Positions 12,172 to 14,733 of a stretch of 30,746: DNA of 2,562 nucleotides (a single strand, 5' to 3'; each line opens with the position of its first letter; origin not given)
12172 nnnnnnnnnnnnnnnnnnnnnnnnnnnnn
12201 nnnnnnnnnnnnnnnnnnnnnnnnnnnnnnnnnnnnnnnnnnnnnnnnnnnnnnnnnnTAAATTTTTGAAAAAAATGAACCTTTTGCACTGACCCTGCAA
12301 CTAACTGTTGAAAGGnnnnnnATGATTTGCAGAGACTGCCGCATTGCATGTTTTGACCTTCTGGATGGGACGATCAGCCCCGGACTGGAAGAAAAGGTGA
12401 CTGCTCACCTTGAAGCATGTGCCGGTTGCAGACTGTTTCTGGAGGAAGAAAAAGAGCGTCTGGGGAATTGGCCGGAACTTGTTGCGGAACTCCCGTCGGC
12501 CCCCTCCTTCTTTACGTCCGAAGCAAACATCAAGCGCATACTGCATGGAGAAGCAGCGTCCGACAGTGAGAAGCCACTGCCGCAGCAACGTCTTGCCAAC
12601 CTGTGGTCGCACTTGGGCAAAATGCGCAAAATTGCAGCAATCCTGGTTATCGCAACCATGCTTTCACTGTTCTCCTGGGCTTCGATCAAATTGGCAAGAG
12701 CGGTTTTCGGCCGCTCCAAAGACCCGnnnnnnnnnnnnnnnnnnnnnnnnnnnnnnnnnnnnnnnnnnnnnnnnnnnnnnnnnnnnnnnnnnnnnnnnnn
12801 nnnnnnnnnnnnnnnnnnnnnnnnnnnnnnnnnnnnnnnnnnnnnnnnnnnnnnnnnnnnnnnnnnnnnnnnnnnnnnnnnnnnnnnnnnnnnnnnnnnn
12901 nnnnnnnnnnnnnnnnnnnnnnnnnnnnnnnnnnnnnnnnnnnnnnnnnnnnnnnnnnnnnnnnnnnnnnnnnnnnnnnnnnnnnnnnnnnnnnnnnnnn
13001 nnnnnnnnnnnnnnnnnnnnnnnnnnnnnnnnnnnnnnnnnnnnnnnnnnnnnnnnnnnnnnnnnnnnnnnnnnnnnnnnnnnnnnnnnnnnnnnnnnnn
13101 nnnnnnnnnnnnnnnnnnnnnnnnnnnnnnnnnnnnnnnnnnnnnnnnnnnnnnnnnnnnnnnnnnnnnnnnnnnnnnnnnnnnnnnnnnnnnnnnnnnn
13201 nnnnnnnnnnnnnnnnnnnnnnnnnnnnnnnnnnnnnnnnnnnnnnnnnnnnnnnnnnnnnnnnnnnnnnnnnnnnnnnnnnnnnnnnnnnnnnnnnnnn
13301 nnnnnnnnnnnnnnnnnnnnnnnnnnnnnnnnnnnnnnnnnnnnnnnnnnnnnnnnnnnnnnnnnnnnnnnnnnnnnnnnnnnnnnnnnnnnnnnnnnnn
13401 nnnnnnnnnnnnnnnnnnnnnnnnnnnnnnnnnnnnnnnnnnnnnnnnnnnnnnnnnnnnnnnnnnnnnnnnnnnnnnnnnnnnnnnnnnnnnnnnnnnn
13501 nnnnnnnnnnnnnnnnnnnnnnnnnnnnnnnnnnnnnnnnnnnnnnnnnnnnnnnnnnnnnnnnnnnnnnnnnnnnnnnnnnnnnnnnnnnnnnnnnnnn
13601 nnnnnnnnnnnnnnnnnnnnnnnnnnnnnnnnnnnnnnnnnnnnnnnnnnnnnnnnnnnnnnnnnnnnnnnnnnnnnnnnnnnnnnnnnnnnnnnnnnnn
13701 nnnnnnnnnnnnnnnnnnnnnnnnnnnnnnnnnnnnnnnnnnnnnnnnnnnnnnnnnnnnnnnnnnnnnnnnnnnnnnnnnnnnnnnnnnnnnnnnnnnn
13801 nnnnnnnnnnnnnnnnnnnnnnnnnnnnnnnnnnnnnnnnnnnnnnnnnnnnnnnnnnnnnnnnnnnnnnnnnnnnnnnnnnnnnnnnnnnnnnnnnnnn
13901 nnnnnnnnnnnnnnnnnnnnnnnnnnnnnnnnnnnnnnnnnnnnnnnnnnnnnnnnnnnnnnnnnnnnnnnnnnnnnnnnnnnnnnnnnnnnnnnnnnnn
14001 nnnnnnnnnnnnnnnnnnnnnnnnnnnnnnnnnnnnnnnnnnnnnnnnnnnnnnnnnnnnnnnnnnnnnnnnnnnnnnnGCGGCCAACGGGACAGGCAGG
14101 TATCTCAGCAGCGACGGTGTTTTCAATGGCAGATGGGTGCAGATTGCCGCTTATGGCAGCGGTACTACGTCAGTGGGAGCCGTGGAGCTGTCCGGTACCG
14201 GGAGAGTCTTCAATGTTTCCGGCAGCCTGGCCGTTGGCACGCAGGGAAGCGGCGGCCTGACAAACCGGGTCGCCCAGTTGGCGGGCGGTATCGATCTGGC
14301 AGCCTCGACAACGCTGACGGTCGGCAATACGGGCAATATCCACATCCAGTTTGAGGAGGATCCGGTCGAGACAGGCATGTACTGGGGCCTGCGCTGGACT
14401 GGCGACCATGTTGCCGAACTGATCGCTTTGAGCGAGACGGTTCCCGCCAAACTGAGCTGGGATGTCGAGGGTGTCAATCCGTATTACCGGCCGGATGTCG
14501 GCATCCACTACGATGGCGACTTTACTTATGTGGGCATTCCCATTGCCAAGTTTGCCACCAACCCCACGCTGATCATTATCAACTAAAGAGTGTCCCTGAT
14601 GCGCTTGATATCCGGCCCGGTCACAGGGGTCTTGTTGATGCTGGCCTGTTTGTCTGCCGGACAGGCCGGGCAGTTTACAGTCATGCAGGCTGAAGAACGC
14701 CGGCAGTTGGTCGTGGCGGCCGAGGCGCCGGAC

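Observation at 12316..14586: Anti-sigma factor with a complete secreted-protein gene nested in frame (internal SD, ATG and signal peptide)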

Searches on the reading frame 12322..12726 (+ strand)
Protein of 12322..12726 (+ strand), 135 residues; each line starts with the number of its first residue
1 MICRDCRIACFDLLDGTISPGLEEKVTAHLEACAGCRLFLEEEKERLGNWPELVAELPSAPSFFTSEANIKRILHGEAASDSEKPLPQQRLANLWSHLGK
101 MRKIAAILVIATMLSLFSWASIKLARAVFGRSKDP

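Call 34: find_homologous_proteins(query=A3, max_evalue=0.001)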
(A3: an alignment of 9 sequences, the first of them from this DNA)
Query A3 (9 sequences) (135 aa, profile of the alignment): 24 proteins with E <= 0.001 among 3622 candidates.
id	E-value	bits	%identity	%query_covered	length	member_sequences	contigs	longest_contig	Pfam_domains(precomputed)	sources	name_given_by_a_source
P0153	4.5e-36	142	26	90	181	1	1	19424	PF13490.12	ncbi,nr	ncbi:MAG: zf-HC2 domain-containing protein, partial [Kiritimatiellae bacterium]|nr:zf-HC2 domain-con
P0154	8.9e-34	135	29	90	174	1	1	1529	PF13490.12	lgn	-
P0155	1.2e-31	128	34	37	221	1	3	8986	PF13490.12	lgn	-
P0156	3.6e-31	126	26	77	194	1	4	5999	PF13490.12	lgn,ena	-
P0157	7.9e-31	125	23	91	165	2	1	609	-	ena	-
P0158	4.2e-30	123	26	93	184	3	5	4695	-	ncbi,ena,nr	ncbi:MAG: zf-HC2 domain-containing protein [Kiritimatiellae bacterium]|nr:zf-HC2 domain-containing p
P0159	2.6e-29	120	34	37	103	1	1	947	PF13490.12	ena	-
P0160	1.9e-26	111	27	81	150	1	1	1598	PF13490.12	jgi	jgi:predicted anti-sigma-YlaC factor YlaD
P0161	2.9e-25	107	28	45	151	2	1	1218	-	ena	-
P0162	3.5e-25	107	30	45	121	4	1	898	PF13490.12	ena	-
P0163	3.8e-25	107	34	37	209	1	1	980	PF13490.12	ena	-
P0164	1.7e-24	105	28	37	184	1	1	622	-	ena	-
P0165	2.5e-24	104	29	41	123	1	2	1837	PF13490.12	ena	-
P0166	1.5e-23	102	30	45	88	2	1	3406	PF13490.12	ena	-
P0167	4.4e-23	100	30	37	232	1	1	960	PF13490.12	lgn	-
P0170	7.5e-22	96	23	70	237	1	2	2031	-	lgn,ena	-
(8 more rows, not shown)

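Call 36: find_encoding_contigs(protein=P0153, flank=6000, max_places=3)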
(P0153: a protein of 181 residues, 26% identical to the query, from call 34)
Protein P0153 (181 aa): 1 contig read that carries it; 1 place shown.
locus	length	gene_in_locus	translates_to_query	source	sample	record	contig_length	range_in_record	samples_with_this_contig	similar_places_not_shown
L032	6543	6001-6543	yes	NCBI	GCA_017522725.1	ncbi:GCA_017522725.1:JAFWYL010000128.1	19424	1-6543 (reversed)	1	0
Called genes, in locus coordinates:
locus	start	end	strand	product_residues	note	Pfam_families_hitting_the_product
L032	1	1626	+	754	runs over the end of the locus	PF23139:OB_YrrC, PF14520:HHH_5 (weak), PF14490:HHH_RecD2, PF13245:AAA_19, PF13604:AAA_30, PF01443:Viral_helicase1 (weak), PF18335:SH3_13, PF13538:UvrD_C_2, +1 more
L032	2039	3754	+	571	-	PF00587:tRNA-synt_2b, PF04073:tRNA_edit, PF03129:HGTP_anticodon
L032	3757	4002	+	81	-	PF09723:Zn_ribbon_8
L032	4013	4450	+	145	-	PF01220:DHquinase_II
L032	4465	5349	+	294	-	PF01882:DUF58, PF05762:VWA_CoxE (faint), PF13519:VWA_2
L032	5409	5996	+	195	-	PF04542:Sigma70_r2, PF08281:Sigma70_r4_2, PF04545:Sigma70_r4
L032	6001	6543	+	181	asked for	PF13490:zf-HC2 (weak)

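Call 37: find_encoding_contigs(protein=P0155, flank=6000, max_places=3)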
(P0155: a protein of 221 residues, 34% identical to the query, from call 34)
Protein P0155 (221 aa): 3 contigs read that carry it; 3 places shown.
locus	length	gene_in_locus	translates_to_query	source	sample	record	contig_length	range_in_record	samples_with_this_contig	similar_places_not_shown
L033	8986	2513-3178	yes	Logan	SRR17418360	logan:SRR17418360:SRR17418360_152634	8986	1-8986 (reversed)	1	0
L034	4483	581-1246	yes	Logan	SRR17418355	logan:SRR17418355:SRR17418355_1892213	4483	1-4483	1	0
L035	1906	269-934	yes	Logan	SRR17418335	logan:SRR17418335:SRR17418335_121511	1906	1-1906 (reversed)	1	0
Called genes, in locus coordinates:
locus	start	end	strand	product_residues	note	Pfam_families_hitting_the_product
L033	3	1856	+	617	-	?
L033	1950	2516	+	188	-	PF04542:Sigma70_r2, PF08281:Sigma70_r4_2, PF04545:Sigma70_r4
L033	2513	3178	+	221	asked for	PF13490:zf-HC2 (weak)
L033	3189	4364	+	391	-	PF03781:FGE-sulfatase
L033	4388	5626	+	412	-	PF03781:FGE-sulfatase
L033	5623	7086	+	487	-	PF00657:Lipase_GDSL, PF13472:Lipase_GDSL_2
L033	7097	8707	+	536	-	-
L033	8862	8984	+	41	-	?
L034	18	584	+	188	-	PF04542:Sigma70_r2, PF08281:Sigma70_r4_2, PF04545:Sigma70_r4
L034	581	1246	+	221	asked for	PF13490:zf-HC2 (weak)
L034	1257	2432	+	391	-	PF03781:FGE-sulfatase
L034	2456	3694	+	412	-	PF03781:FGE-sulfatase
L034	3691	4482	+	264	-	?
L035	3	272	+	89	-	?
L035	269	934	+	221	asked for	PF13490:zf-HC2 (weak)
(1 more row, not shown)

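Call 42: find_encoding_contigs(protein=P0167, flank=4000, max_places=2)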
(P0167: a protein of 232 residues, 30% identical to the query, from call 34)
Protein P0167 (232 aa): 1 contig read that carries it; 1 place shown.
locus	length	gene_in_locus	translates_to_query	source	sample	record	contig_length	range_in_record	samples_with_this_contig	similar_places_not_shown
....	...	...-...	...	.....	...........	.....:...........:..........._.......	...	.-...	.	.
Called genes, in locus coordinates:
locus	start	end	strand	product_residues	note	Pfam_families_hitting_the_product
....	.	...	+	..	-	?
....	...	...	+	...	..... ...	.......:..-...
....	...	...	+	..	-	?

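Call 43: find_encoding_contigs(protein=P0170, flank=4000, max_places=2)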
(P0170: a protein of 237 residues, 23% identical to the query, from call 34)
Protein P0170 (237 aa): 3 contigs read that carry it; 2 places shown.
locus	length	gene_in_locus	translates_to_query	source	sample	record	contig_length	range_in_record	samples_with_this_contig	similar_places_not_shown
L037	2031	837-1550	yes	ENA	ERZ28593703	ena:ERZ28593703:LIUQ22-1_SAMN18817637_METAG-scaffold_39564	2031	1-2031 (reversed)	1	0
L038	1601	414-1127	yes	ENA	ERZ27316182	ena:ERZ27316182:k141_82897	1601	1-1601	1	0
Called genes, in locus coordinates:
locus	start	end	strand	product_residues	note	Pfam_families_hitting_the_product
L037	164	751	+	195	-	PF04542:Sigma70_r2, PF08281:Sigma70_r4_2, PF04545:Sigma70_r4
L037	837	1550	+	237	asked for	-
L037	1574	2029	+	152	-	?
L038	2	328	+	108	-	?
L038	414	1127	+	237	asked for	-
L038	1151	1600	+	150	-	?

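Call 44: find_encoding_contigs(protein=P0156, flank=4000, max_places=2)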
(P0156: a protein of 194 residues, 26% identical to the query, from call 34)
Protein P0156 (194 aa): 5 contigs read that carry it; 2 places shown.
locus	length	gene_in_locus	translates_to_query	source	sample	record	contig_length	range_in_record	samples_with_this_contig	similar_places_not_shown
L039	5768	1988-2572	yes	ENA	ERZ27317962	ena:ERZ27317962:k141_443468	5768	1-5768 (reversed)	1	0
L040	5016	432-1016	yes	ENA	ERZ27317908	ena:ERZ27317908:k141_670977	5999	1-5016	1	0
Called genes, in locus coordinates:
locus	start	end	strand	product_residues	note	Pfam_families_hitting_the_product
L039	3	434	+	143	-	?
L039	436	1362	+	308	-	PF01207:Dus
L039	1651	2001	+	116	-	PF08281:Sigma70_r4_2, PF04545:Sigma70_r4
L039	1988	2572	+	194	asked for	PF13490:zf-HC2 (weak)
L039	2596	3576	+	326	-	PF00657:Lipase_GDSL, PF13472:Lipase_GDSL_2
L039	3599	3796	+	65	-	-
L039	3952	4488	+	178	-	PF07638:Sigma70_ECF (faint), PF04542:Sigma70_r2 (weak), PF08281:Sigma70_r4_2, PF04545:Sigma70_r4 (weak)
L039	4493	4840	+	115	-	-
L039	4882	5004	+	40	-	-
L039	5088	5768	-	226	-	?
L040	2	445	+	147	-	?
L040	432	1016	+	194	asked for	PF13490:zf-HC2 (weak)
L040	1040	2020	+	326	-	PF00657:Lipase_GDSL, PF13472:Lipase_GDSL_2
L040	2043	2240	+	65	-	-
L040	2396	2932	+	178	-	PF07638:Sigma70_ECF (faint), PF04542:Sigma70_r2 (weak), PF08281:Sigma70_r4_2, PF04545:Sigma70_r4 (weak)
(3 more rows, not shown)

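Call 46: search_protein_families(library=pfam, proteins=[P0155], max_evalue=0.01)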
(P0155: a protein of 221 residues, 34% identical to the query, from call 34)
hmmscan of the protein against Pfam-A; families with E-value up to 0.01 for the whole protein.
P0155 (221 aa): 1 family
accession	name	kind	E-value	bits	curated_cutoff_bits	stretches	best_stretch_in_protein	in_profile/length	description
PF13490.11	zf-HC2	-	1.2e-06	29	22.2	1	3-37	1-35/35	Putative zinc-finger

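Call 77: search_protein_families(library=ncbifam, proteins=[P0155], max_evalue=0.05)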
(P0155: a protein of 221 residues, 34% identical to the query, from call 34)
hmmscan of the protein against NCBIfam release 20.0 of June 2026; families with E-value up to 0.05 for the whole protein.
P0155 (221 aa): 2 families
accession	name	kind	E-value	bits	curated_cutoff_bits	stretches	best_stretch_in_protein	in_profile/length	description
NF052368.1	antisigmaE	subfamily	1e-09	38.1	50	1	1-40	2-41/48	anti-sigma factor family protein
TIGR03988.1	antisig_RsrA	equivalog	0.00057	19.9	62.5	1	2-45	1-44/77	mycothiol system anti-sigma-R factor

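Call 82: find_encoding_contigs(protein=P0154, flank=3000, max_places=2)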
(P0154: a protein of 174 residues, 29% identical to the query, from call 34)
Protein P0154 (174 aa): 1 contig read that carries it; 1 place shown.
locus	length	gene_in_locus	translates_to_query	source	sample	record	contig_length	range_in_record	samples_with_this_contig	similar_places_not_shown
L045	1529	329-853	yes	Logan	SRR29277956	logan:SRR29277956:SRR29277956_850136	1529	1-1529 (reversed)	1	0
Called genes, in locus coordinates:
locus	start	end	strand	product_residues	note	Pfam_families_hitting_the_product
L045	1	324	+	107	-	?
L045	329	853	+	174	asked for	PF13490:zf-HC2 (weak)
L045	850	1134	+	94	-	-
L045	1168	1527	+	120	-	?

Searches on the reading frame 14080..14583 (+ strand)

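Call 77: search_protein_families(library=ncbifam, proteins=[window:14080-14583:+], max_evalue=0.05)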
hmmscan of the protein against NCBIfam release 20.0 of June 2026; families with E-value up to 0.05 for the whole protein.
window:14080-14583:+ (168 aa): 1 family
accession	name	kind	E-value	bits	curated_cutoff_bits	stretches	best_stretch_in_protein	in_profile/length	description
TIGR04393.1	rpt_T5SS_PEPC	repeat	0.0018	18.3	23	1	26-61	5-40/49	T5SS/PEP-CTERM-associated repeat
